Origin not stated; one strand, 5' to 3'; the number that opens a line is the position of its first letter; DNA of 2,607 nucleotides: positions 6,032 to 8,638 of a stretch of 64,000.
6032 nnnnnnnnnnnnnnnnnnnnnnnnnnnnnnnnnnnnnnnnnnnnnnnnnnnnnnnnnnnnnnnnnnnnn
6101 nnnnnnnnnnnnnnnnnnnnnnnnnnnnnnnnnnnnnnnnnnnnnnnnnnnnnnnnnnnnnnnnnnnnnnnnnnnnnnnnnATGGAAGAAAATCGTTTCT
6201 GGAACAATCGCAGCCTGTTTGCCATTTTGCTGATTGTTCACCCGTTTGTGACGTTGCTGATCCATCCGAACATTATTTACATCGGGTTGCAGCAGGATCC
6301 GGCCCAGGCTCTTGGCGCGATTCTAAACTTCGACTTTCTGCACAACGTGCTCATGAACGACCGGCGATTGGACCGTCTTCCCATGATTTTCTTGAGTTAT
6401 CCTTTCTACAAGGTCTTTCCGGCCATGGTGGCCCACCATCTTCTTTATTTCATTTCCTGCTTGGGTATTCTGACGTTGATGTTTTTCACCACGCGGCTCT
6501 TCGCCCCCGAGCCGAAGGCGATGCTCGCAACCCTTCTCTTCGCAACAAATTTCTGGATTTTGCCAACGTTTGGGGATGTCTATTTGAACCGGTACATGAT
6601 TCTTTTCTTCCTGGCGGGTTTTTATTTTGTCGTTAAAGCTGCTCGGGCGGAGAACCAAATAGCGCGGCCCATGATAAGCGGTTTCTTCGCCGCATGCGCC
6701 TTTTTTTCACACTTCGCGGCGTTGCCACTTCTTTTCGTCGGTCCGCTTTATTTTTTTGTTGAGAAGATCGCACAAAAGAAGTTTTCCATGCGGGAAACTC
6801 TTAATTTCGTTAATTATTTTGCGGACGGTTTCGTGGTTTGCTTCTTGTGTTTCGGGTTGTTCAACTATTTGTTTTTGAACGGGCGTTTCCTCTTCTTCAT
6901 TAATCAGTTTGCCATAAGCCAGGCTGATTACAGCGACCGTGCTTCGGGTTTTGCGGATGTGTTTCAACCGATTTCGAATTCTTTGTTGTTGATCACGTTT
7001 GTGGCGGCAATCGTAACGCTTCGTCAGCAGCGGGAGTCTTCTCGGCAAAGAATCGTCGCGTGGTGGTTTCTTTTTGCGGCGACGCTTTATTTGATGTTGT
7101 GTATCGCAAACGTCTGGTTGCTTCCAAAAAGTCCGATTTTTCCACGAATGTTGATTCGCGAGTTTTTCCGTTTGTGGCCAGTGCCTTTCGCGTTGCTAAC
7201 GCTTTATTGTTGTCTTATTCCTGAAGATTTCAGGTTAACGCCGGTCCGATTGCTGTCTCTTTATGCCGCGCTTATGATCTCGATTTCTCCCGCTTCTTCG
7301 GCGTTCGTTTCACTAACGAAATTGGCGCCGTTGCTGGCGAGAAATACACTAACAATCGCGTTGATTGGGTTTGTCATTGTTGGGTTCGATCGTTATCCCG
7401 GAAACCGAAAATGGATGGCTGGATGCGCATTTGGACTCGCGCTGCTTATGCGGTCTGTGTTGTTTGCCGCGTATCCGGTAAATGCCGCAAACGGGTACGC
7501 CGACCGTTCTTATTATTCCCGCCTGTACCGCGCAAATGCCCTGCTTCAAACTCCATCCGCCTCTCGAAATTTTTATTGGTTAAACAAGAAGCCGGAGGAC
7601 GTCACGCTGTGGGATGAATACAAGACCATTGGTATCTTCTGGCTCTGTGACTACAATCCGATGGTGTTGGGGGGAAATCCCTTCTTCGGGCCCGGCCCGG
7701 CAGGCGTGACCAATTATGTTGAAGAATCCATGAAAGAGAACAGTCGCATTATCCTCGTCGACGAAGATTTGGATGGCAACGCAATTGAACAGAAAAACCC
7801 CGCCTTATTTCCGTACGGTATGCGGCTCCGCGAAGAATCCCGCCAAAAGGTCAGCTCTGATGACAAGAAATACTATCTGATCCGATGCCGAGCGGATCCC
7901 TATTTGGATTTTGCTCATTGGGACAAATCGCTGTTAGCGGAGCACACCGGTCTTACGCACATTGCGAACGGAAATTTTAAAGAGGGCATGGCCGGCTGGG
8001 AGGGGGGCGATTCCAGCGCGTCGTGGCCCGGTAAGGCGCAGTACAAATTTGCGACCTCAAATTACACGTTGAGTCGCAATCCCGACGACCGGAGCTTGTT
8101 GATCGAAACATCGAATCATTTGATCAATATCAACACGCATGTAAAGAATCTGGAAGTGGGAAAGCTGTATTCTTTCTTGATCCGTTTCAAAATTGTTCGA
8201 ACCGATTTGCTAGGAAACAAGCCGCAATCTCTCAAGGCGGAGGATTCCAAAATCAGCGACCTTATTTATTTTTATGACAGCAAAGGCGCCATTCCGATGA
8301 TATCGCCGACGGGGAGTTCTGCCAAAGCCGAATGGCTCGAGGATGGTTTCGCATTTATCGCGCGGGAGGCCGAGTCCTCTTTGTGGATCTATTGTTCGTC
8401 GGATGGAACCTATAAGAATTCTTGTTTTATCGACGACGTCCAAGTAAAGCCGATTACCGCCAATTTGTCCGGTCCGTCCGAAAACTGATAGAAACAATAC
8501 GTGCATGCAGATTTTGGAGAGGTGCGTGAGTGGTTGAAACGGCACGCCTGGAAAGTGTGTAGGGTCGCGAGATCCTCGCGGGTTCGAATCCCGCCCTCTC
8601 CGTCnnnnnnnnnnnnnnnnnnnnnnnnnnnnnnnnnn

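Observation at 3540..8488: Two-step periplasmic glycosylation module with sulfotransferase and methyltransferase: GT2 polyprenyl-phosphate sugar synthase + GT-C-like membrane transferase with CBM4_9-like tail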

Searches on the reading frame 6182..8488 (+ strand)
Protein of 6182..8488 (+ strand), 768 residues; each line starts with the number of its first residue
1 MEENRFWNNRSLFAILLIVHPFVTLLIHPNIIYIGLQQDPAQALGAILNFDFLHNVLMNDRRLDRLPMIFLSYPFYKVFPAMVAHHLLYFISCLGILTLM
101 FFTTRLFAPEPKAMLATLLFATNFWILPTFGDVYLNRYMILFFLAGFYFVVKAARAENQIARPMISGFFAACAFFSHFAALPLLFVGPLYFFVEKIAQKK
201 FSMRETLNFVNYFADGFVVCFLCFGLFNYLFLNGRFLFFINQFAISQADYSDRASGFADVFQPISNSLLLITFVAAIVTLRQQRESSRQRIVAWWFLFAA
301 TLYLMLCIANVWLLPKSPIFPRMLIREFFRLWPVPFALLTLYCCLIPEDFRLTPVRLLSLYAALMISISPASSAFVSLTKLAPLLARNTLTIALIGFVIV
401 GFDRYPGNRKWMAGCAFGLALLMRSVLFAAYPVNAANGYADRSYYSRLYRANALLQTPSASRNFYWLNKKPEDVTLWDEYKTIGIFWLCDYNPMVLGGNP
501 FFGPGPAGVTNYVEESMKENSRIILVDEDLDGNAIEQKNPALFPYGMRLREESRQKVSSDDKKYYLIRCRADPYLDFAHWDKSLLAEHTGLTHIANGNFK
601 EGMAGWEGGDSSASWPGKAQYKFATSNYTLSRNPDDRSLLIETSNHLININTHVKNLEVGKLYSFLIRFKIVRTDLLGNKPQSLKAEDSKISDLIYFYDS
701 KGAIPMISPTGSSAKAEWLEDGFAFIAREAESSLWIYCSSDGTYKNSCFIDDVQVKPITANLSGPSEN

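Call 5: search_protein_families(library=pfam, proteins=[window:6182-8488:+], max_evalue=0.01)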
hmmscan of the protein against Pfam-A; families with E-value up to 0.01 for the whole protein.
window:6182-8488:+ (768 aa): 0 families

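Call 6: search_protein_families(library=ncbifam, proteins=[window:6182-8488:+], max_evalue=0.01)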
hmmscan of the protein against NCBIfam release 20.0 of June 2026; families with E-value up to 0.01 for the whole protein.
window:6182-8488:+ (768 aa): 0 families

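Call 7: search_protein_families(library=pfam, proteins=[window:6182-8488:+], max_evalue=10)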
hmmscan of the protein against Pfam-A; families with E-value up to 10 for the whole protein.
window:6182-8488:+ (768 aa): 0 families
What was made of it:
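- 7955..8461 (+): C-terminal β-sandwich of the 768-aa protein (residues about 592-760, beginning NGNFKEG..GW), CBM4/22/61-like and predicted periplasmic. No Pfam CBM hit (call 7).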

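Call 8: search_solved_structures(query=window:6182-8488:+, max_evalue=10)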
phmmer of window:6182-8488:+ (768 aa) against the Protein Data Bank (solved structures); distinct sequences matched with E-value up to 10: 0.

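Call 10: find_homologous_proteins(query=window:6182-8488:+)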
Query window:6182-8488:+: 8000 candidates shared short words with the query, none scored E <= 0.001.
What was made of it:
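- Tried and rejected: Word-indexed homologue search with ORF4 returned nothing (call 10).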

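Call 24: search_protein_representatives(protein=window:6182-8488:+)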
Query: 768 residues. Proteins with E-value up to 0.001 (for the whole library): 33; up to 1e-10: 8; up to 1e-30: 6. The best 33 are listed.
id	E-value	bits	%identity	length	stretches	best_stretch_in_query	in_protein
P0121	3.0e-269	911.9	100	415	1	114-520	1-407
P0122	2.6e-156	538.5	39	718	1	43-758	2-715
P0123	1.4e-80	288.1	32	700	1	11-611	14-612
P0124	1.7e-61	225.0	39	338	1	43-371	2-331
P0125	2.3e-46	174.9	37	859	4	576-705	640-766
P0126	3.8e-34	134.5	32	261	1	520-756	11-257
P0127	1.3e-22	96.4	26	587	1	19-488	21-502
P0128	3.4e-22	95.0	40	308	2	581-707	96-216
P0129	1.5e-09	53.1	25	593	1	9-410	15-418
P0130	3.2e-07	45.4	25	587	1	11-395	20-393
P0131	4.3e-07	45.0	28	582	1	12-250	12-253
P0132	2.0e-06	42.8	26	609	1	15-297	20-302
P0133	5.4e-06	41.4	25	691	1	57-253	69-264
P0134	6.1e-06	41.2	25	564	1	55-244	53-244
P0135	1.3e-05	40.2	26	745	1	8-289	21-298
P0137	2.1e-05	39.4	27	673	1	65-305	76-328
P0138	4.5e-05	38.4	27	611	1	15-258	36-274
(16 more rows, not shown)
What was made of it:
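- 7955..8461 (+): The domain recurs as 2-4 tandem copies in unrelated proteins P0125 and P0128 (call 24).
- Tried and rejected: This was a candidate-cap artefact; the exhaustive HMMER search found 33 relatives (call 24).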

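Call 25: predict_structure(protein=window:6182-8488:+)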
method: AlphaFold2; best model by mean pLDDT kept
length: 768 residues; sequences in the alignment: 1
mean_pLDDT: 38.8   pTM: 0.27
mean pLDDT of the five models: 38.8, 34.3, 33.3, 31.9, 30.8
residues with pLDDT >= 90: 0; 70-90: 0; 50-70: 27; < 50: 741
segments of 3 or more residues with pLDDT < 50: 1-145, 151-191, 193-197, 210-271, 273-293, 302-527, 535-768
pLDDT, mean of each block of 10 residues (from residue 1): 38 39 39 39 39 41 38 35 42 46 46 45 39 40 48 46 43 38 44 49 55 47 44 42 42 44 44 47 46 50 45 40 40 44 43 40 37 36 37 40 42 46 44 39 37 32 30 32 29 27 29 31 45 47 41 44 44 34 32 29 31 32 35 39 38 32 29 28 31 32 34 36 32 35 37 27 28
secondary structure, 60 per line:
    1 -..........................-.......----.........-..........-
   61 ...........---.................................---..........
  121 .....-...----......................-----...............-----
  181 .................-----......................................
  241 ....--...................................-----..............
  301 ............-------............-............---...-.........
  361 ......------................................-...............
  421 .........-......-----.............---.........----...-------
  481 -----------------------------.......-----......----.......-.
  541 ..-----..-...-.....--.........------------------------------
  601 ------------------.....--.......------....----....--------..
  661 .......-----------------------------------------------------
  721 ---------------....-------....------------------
elements in order (helices of 4 or more, strands of 3 or more residues): H2-27 H29-35 H40-48 H50-59 H61-71 H75-107 H111-125 H134-155 H161-175 H181-197 H203-244 H247-281 H287-312 H320-331 H333-344 H352-366 H373-404 H406-429 H431-436 H442-454 H458-466 H510-516 E522-527 H532-538 E555-559 E562-570 E619-623 E626-632 E639-642 E647-650 H659-667 E736-739 E747-750
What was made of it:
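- Tried and rejected: Single-sequence AlphaFold of ORF4 was useless (pLDDT 38.8; call 25).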

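Call 27: search_protein_families(library=pfam, alignment_id=A1, max_evalue=0.01)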
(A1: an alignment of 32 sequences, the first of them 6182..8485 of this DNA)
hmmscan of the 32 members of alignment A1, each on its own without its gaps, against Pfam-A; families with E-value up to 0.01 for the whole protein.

A. member 1, window:6182-8485:+ (768 aa): 0 families

B. families by the number of members that match (of 32 scanned): 7 families
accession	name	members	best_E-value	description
PF13231.12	PMT_2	10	1.9e-10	Dolichyl-phosphate-mannose-protein mannosyltransferase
PF09594.16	GT87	1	2.1e-05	Glycosyltransferase family 87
PF13472.12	Lipase_GDSL_2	1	0.00036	GDSL-like Lipase/Acylhydrolase family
PF12863.12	DUF3821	1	0.0014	Domain of unknown function (DUF3821)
PF00657.28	Lipase_GDSL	1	0.0033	GDSL-like Lipase/Acylhydrolase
PF08334.16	T2SSG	1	0.0036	Type II secretion system (T2SS), protein G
PF00822.25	PMP22_Claudin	1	0.0054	PMP-22/EMP/MP20/Claudin family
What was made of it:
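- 6182..7552 (+): Membrane domain of the 768-aa protein (residues 1-457), with a GT-C-type fold of about 13 helices. The candidate catalytic Asp39 (nt 6296-6298) lies in the first extracytoplasmic loop, followed by the invariant D60-R-R-L-x-R-L-P67. Of 32 relatives, 10 hit PMT_2 (call 27).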

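Call 30: search_solved_structures(query=A1, max_evalue=10)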
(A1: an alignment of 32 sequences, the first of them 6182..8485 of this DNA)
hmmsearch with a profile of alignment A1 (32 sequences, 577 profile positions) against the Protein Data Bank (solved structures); distinct sequences matched with E-value up to 10: 6.
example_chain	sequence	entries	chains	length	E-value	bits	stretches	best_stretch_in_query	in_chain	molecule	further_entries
9dzw_A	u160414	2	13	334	0.032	16.2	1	297-458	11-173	CalC6_3 with DHR extension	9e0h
6b85_J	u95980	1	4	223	0.36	12.7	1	353-429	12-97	TMHC4_R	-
11kc_A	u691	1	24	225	0.58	12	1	353-429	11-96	Designed nanoparticle O43-TM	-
4jw1_A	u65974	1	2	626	0.58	12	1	408-522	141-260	Effector protein B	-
3rko_J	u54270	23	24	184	1.3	10.8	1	280-429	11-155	NADH-QUINONE OXIDOREDUCTASE SUBUNIT J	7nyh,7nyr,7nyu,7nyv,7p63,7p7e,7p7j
6zjk_C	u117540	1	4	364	2.1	10.2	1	74-105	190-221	Ribonucleoside-diphosphate reductase subunit beta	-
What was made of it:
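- Tried and rejected: PDB sequence searches with ORF4 and with its family profile found nothing meaningful (calls 8, 30).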

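Call 33: find_encoding_contigs(protein=P0122, flank=8000, max_places=2)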
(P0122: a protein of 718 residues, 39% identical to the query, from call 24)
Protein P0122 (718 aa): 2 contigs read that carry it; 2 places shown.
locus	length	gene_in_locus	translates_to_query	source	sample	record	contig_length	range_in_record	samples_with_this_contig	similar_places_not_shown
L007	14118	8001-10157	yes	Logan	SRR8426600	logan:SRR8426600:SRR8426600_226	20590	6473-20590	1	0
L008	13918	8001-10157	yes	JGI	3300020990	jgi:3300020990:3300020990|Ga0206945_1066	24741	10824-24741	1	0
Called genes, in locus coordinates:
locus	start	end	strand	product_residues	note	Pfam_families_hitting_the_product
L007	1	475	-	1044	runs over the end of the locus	-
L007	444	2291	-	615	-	-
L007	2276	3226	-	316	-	PF01073:3Beta_HSD, PF01370:Epimerase, PF02719:Polysacc_synt_2, PF04321:RmlD_sub_bind, PF13460:NAD_binding_10 (weak), PF16363:GDP_Man_Dehyd, PF07993:NAD_binding_4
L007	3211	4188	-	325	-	PF01073:3Beta_HSD, PF01370:Epimerase, PF02719:Polysacc_synt_2, PF04321:RmlD_sub_bind, PF05368:NmrA (faint), PF07993:NAD_binding_4 (faint), PF16363:GDP_Man_Dehyd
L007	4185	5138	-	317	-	PF01073:3Beta_HSD, PF01370:Epimerase, PF04321:RmlD_sub_bind, PF16363:GDP_Man_Dehyd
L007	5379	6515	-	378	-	PF00155:Aminotran_1_2 (weak), PF01041:DegT_DnrJ_EryC1, PF01212:Beta_elim_lyase (weak), PF00266:Aminotran_5 (weak)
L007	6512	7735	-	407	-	PF08421:Methyltransf_13, PF13489:Methyltransf_23, PF08241:Methyltransf_11 (weak), PF08242:Methyltransf_12 (weak), PF08484:Methyltransf_14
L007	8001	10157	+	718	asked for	-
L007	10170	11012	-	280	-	PF00535:Glycos_transf_2, PF10111:Glyco_tranf_2_2, PF13641:Glyco_tranf_2_3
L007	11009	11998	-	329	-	PF00535:Glycos_transf_2, PF13641:Glyco_tranf_2_3, PF13632:Glyco_trans_2_3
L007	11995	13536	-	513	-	PF04055:Radical_SAM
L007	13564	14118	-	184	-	?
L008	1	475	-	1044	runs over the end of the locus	-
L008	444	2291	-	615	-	-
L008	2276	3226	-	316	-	PF01073:3Beta_HSD, PF01370:Epimerase, PF02719:Polysacc_synt_2, PF04321:RmlD_sub_bind, PF13460:NAD_binding_10 (weak), PF16363:GDP_Man_Dehyd, PF07993:NAD_binding_4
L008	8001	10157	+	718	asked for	-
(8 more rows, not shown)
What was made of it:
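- Relative P0122 lies in a glycan-synthesis locus (call 33).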

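Call 34: find_encoding_contigs(protein=P0123, flank=8000, max_places=2)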
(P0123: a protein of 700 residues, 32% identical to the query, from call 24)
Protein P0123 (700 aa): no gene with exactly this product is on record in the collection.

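Call 37: find_related_loci(query=A2, collection=genome_contigs, flank=10000)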
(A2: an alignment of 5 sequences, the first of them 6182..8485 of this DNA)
Query A2 (768 aa) in genome_contigs; peptide patterns used: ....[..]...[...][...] (x = any residue, [..] = any of these).
170 stretches matched a pattern, but none encodes a relative of the query by tblastn (E <= 1e-3).
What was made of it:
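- Tried and rejected: GTDB species-genome scan with the ORF4 clade found no relative (call 37).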

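Call 38: list_cluster_members(proteins=[P0001, window:6182-8485:+, window:4223-5239:+, window:1657-2145:+])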
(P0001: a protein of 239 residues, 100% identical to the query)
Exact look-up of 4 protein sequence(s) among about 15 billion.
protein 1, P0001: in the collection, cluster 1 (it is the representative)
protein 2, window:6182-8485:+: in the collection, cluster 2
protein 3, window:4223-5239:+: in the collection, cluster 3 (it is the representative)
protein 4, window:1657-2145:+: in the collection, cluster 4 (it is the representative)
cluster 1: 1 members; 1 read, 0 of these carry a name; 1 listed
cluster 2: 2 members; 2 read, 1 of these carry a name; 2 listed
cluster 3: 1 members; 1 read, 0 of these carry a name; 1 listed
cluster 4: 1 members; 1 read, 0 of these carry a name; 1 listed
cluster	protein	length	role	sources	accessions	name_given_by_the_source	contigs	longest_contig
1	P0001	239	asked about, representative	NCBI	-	-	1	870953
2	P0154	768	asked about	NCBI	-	-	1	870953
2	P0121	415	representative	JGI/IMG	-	hypothetical protein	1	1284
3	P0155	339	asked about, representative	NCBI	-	-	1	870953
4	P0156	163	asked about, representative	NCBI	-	-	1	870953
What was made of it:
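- Tried and rejected: It missed even the query's own sequence, which is in the collection (call 38).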

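Call 39: predict_structure(alignment_id=A1)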
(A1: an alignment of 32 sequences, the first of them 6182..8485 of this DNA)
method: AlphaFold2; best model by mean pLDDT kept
length: 768 residues; sequences in the alignment: 32
mean_pLDDT: 83.1   pTM: 0.77
mean pLDDT of the five models: 83.1, 82.3, 81.0, 80.9, 80.6
residues with pLDDT >= 90: 318; 70-90: 324; 50-70: 76; < 50: 50
segments of 3 or more residues with pLDDT < 50: 1-4, 496-510, 576-579, 581-591, 613-616, 761-768
pLDDT, mean of each block of 10 residues (from residue 1): 57 94 93 86 93 86 94 96 96 97 95 95 90 89 98 86 97 95 95 96 95 98 97 93 82 75 87 95 92 97 88 76 83 95 90 91 92 84 75 89 85 86 85 63 92 77 77 73 80 48 43 71 87 86 78 92 91 61 44 61 62 52 80 81 71 83 91 85 81 80 76 80 90 82 83 85 42
secondary structure, 60 per line:
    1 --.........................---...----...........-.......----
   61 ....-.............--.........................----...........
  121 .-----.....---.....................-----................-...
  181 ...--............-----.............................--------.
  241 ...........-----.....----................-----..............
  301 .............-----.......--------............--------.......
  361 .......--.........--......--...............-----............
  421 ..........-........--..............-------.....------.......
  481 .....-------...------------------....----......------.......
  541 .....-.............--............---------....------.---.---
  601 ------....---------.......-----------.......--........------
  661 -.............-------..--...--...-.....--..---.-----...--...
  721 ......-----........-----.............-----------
elements in order (helices of 4 or more, strands of 3 or more residues): H3-27 H38-48 H50-56 H61-64 H66-78 H81-105 H110-121 H127-131 H135-155 H161-176 H178-183 H186-197 H203-231 H240-251 H257-261 H266-281 H287-313 H319-325 H334-345 H354-367 H370-378 H381-386 H389-403 H409-430 H432-439 H442-455 E463-467 H474-485 E493-495 H514-517 E522-527 H534-545 E547-559 E562-573 H583-586 E607-610 E620-626 E638-644 E647-654 E662-674 E695-699 E713-715 E718-726 E732-739 E745-757
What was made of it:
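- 7559..7906 (+): Predicted periplasmic α/β domain of the 768-aa protein (residues about 460-575). Secondary structure of the AlphaFold model (call 39).
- On GT-C fold glycosyltransferases: AlphaFold model with pLDDT 83.1: about 13 long helices in residues 1-455, then an α/β domain and a β-sandwich (call 39).
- Tried and rejected: The 32-sequence alignment gave pLDDT 83 (call 39).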
